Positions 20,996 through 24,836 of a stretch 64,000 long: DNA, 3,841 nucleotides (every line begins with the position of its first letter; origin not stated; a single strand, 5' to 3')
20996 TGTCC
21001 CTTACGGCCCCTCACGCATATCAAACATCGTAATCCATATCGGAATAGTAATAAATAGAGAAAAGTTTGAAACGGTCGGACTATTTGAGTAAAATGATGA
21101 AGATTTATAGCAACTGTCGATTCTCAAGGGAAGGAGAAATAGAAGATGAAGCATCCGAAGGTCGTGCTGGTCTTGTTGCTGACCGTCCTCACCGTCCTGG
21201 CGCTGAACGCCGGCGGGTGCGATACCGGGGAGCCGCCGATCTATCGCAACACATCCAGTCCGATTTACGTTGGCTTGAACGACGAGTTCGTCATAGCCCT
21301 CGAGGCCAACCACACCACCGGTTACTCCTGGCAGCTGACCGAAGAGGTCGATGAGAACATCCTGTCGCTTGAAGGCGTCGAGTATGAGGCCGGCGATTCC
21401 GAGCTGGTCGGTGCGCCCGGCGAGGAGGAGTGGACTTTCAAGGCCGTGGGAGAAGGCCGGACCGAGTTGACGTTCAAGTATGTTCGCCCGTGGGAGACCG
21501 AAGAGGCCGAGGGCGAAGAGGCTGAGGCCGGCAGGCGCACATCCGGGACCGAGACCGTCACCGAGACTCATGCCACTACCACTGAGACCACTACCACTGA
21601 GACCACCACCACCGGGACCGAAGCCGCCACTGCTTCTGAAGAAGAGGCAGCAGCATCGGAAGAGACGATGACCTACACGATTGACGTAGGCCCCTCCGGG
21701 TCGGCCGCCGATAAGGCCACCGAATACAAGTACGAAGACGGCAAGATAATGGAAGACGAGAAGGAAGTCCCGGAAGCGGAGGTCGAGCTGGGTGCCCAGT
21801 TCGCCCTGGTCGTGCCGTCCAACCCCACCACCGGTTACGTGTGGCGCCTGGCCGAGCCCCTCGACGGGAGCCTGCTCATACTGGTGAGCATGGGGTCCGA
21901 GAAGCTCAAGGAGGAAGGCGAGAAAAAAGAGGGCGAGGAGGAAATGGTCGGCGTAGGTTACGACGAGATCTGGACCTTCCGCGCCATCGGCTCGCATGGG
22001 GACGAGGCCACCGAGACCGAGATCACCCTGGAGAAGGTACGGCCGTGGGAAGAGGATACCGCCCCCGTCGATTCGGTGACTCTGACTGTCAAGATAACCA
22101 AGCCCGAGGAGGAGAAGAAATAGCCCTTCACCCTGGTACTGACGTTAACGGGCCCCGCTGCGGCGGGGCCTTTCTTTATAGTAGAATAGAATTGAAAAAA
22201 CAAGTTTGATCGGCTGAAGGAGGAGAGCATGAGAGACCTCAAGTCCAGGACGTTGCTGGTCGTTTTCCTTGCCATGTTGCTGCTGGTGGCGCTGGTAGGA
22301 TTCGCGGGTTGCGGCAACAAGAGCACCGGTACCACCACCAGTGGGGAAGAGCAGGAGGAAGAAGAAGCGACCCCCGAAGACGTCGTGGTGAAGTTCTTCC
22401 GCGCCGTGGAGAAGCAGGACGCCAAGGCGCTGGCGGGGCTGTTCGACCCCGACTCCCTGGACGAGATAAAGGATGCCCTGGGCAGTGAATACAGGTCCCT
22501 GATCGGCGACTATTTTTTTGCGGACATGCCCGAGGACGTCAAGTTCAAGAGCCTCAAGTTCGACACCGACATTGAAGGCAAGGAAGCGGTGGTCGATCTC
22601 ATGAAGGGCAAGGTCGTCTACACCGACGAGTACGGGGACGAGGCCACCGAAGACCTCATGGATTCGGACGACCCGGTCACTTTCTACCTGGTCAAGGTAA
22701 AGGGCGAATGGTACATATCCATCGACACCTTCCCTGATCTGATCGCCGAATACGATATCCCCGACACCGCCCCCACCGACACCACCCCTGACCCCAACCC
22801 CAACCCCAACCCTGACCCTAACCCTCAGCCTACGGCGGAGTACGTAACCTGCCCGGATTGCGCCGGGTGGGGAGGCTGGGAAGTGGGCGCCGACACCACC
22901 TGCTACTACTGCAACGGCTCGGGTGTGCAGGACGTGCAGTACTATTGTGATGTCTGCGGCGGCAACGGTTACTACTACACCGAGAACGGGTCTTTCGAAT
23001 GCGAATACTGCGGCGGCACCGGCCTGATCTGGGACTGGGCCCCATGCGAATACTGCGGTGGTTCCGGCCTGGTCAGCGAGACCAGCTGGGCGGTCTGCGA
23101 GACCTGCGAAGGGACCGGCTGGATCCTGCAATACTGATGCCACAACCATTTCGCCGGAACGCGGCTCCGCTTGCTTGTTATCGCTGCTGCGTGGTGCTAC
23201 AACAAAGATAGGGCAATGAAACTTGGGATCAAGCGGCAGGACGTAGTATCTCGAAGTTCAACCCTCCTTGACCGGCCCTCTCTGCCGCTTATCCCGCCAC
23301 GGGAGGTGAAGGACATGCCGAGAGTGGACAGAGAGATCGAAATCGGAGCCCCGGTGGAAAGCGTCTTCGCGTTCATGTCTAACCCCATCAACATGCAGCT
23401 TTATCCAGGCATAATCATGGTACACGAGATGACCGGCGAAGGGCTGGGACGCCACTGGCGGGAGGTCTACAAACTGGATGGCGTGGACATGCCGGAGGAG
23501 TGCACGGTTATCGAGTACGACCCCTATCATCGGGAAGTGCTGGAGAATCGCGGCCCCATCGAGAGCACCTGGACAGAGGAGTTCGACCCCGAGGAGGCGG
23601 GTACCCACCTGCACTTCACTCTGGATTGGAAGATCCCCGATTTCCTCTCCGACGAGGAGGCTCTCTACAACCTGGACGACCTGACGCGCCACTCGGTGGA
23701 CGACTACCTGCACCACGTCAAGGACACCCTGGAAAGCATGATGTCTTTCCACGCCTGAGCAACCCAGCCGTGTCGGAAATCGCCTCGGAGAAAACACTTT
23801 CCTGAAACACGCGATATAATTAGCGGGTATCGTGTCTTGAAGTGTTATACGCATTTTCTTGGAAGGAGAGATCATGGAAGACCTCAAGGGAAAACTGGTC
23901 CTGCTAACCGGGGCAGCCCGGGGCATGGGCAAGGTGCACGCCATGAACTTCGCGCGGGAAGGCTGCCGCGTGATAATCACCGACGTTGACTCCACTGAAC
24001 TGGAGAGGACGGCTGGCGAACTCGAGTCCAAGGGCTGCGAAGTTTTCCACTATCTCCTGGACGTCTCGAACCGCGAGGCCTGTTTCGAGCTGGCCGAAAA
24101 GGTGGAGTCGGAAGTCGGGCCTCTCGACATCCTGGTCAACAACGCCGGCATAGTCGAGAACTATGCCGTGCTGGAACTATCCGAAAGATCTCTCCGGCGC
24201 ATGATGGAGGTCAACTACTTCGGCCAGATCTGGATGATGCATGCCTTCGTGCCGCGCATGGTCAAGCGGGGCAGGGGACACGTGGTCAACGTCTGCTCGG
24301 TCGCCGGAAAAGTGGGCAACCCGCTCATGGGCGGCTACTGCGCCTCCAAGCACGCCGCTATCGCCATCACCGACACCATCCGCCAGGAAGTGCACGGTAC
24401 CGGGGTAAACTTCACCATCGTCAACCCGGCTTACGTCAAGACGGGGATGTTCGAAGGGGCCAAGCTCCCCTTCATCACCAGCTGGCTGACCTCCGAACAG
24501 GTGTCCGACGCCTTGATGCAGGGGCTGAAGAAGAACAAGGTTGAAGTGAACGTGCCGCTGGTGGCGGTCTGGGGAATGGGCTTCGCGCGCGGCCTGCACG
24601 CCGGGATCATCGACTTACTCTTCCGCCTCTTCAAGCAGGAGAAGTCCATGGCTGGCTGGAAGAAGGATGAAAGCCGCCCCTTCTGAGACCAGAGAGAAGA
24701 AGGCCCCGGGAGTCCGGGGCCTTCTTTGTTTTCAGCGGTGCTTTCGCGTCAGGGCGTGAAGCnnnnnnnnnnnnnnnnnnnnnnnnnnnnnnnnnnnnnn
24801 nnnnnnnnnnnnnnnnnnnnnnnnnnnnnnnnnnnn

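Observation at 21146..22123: Tandem chagasin-type (I42) inhibitor lipoprotein, candidate cognate of the secreted C1 peptidase at 140..3127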

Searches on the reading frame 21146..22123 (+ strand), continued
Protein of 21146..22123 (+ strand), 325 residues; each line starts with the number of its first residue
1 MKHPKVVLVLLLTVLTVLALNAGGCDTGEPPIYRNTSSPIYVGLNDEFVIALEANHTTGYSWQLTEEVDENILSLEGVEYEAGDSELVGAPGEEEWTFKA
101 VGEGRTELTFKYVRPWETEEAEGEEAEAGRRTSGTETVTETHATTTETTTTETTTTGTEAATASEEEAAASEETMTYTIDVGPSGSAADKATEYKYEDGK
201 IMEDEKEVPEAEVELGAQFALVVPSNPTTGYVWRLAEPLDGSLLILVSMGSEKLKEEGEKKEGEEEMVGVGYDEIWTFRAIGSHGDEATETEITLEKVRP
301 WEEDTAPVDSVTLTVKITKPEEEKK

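Call 34: fold_search(model_id=the predicted structure, library=pdb)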
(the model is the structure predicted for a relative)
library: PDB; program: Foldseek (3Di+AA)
matches with E <= 10: 951; with E <= 0.001: 61
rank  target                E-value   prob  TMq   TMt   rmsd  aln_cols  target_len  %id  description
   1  3m88_A                8.3e-07  1.00  0.25  0.69   3.7       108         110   18  Crystal structure of the cysteine protease inhibitor, EhICP2, from Entamoeba histolytica (released 2011-02-02)
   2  3m86_A                2.2e-06  1.00  0.26  0.71   3.0       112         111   21  Crystal structure of the cysteine protease inhibitor, EhICP2, from Entamoeba histolytica (released 2011-02-02)
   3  3m86_B                4.8e-06  1.00  0.24  0.71   3.5       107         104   19  Crystal structure of the cysteine protease inhibitor, EhICP2, from Entamoeba histolytica (released 2011-02-02)
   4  9ijj_4J               6.7e-06  1.00  0.20  0.10  17.5       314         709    7  In situ structure of the central apparatus in mouse sperm axoneme. (released 2025-06-04)
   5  9mvv_A                6.7e-06  0.99  0.19  0.08  15.6       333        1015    7  Pfs230 (D9-D14) with Pfs48/45 of the endogenous Pfs230-Pfs48/45 complex (released 2025-07-30)
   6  9ijj_4K               7.5e-06  1.00  0.18  0.16  17.7       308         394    8  In situ structure of the central apparatus in mouse sperm axoneme. (released 2025-06-04)
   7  2nnr_A                8.8e-06  1.00  0.28  0.77   6.7       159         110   16  Crystal structure of chagasin, cysteine protease inhibitor from Trypanosoma cruzi (released 2007-07-24)
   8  3m88_B                9.9e-06  1.00  0.24  0.70   2.6       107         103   20  Crystal structure of the cysteine protease inhibitor, EhICP2, from Entamoeba histolytica (released 2011-02-02)
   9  9e7n_A                9.9e-06  1.00  0.19  0.21  17.4       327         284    7  Pfs230 D13D14 in complex with nanobody W2809 (released 2025-07-30)
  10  2nqd_A                1.4e-05  1.00  0.27  0.75   6.9       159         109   16  Crystal structure of cysteine protease inhibitor, chagasin, in complex with human cathepsin L (released 2007-07-24)
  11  2h7w_B                2.0e-05  1.00  0.25  0.71   2.2        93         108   26  Crystal structure of Chagasin, the endogenous cysteine-protease inhibitor from Trypanosoma cruzi (released 2006-10-10)
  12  2oul_B                3.9e-05  1.00  0.23  0.68   1.8        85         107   28  The Structure of Chagasin in Complex with a Cysteine Protease Clarifies the Binding Mode and Evolution of a New Inhibi (released 2008-02-26)
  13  2h7w_A                4.1e-05  1.00  0.25  0.70   2.2        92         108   26  Crystal structure of Chagasin, the endogenous cysteine-protease inhibitor from Trypanosoma cruzi (released 2006-10-10)
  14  2wgn_MODEL_1_B        4.6e-05  1.00  0.25  0.55   7.0       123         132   26  Pseudomonas aeruginosa ICP (released 2010-07-07)
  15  7kj7_A                5.1e-05  0.96  0.17  0.20  16.5       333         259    6  Plasmodium falciparum protein Pf12p (released 2021-02-03)
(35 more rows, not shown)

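Call 71: search_solved_structures(query=A1, max_evalue=0.01, show_alignments=3)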
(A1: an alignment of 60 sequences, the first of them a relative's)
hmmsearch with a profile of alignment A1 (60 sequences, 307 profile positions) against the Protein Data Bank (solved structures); distinct sequences matched with E-value up to 0.01: 10.
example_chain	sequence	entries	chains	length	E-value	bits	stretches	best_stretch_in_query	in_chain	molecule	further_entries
2wgn_B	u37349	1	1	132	8.5e-20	74.3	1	36-125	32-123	INHIBITOR OF CYSTEINE PEPTIDASE COMPND 3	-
2fo8_A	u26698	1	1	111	4.6e-14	55.5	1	37-122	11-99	Chagasin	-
2nnr_A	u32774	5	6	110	5.1e-14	55.3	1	38-122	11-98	Chagasin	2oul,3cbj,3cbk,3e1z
2nqd_A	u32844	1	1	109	5.3e-14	55.3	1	39-122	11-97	Chagasin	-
2h7w_A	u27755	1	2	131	7.6e-14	54.8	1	37-122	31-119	Chagasin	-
2cio_B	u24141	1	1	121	2e-12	50.1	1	192-295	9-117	INHIBITOR OF CYSTEINE PEPTIDASE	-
3m86_A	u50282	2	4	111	2.2e-10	43.4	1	40-123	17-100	Amoebiasin-2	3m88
6cjz_A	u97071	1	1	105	1.3e-09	40.8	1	35-123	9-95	Amoebiasin-1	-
2c34_A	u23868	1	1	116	4e-08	36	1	35-125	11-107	INHIBITOR OF CYSTEINE PEPTIDASES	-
5swk_C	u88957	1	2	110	2e-06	30.4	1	35-116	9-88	De novo protein based on the inhibitor Amoebiasin-1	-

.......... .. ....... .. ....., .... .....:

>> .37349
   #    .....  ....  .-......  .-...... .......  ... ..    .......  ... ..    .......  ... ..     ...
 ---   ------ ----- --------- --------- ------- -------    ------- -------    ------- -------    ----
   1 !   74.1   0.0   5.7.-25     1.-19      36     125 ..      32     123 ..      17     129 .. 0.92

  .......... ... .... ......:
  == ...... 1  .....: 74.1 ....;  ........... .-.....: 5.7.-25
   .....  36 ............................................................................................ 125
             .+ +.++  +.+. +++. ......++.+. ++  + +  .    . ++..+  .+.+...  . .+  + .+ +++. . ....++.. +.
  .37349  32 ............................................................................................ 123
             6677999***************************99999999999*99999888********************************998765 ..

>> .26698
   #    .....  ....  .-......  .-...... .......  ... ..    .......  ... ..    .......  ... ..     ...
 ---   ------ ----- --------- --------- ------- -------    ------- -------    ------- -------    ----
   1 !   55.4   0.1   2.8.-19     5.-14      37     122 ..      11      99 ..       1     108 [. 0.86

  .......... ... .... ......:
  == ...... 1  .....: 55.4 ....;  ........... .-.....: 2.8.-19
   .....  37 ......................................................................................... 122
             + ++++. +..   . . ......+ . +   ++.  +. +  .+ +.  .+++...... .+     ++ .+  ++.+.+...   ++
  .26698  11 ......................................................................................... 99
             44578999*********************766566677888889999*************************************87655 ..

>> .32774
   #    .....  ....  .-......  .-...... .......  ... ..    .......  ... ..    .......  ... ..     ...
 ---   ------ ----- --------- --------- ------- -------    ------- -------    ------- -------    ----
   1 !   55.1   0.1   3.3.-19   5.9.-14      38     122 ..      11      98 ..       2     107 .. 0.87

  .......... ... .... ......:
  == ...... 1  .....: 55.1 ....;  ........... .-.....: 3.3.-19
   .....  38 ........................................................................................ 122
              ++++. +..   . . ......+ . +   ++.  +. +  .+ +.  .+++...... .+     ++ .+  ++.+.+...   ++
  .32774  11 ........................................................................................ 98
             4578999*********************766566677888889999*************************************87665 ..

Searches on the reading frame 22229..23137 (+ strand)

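Call 3: search_protein_families(library=pfam, proteins=[window:22229-23137:+], max_evalue=0.01)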
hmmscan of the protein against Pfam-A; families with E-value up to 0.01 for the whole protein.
window:22229-23137:+ (302 aa): 4 families
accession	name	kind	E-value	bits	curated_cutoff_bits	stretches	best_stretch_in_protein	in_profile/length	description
PF00684.25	DnaJ_CXXCXGXG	-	2.5e-08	34.5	32.7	1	225-280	1-65/65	DnaJ central domain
PF15777.11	Anti-TRAP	-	0.0002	21.8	32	0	234-267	7-42/59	Tryptophan RNA-binding attenuator protein inhibitory protein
PF17302.8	DUF5351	-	0.0003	21.4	27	0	240-265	1-27/29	Family of unknown function (DUF5351)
PF08792.16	A2L_zn_ribbon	-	0.00086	19.4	22.9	0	273-294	6-28/33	A2L zinc ribbon domain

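Call 4: search_protein_families(library=ncbifam, proteins=[window:22229-23137:+], max_evalue=0.01)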
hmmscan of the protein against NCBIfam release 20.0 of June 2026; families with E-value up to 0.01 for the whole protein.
window:22229-23137:+ (302 aa): 7 families
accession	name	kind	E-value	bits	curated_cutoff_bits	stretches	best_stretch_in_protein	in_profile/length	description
TIGR02349.1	DnaJ_bact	equivalog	7.1e-07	28.9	377.2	1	271-299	144-172/354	molecular chaperone DnaJ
NF058604.1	RtpA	equivalog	1.4e-06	28.3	65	1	223-254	10-40/50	anti-TRAP protein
NF010872.0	PRK14279.1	equivalog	1.6e-05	24.2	556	2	219-284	170-240/394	molecular chaperone DnaJ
NF008035.0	PRK10767.1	subfamily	0.00045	19.4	338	0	270-299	141-170/374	molecular chaperone DnaJ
NF037973.1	metallo_SslE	exception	0.0019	15.6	3000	1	177-258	45-125/1519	lipoprotein metalloprotease SslE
NF058595.1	invert_tail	domain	0.0029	17.9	37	1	5-38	49-82/113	lipo-invert putative C-terminal anchoring domain-containing protein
NF051431.1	Rv0361_Cterm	subfamily_domain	0.0078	16.4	37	0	9-70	5-60/140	Rv0361 family membrane protein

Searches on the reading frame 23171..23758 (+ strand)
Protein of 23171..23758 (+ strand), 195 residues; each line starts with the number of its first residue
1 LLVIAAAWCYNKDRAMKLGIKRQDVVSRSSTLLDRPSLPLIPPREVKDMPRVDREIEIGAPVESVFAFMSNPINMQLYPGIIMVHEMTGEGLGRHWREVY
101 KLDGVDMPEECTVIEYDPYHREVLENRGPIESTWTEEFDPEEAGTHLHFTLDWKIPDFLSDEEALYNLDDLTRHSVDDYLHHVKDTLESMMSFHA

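Call 3: search_protein_families(library=pfam, proteins=[window:23171-23758:+], max_evalue=0.01)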
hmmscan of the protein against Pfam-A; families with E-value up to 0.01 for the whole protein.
window:23171-23758:+ (195 aa): 2 families
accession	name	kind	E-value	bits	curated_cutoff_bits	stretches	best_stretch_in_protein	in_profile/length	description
PF10604.15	Polyketide_cyc2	-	2.2e-09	38.2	27.4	1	49-155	1-110/142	Polyketide cyclase / dehydrase and lipid transport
PF08327.17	AHSA1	-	0.00064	20.4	22.1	1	60-153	2-97/125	Activator of Hsp90 ATPase homolog 1-like protein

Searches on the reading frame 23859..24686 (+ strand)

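Call 10: search_protein_families(library=pfam, proteins=[window:23859-24686:+], max_evalue=0.001)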
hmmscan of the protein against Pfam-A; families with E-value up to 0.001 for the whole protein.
window:23859-24686:+ (275 aa): 3 families
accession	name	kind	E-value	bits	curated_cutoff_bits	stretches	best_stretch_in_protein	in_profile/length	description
PF00106.31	adh_short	-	8.7e-55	185.7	26.6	1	12-199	1-188/195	short chain dehydrogenase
PF13561.12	adh_short_C2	-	7.7e-36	124.3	27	1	18-202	1-185/236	Enoyl-(Acyl carrier protein) reductase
PF08659.16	KR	-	2.2e-14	54.2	22.6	1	14-187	3-177/180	KR domain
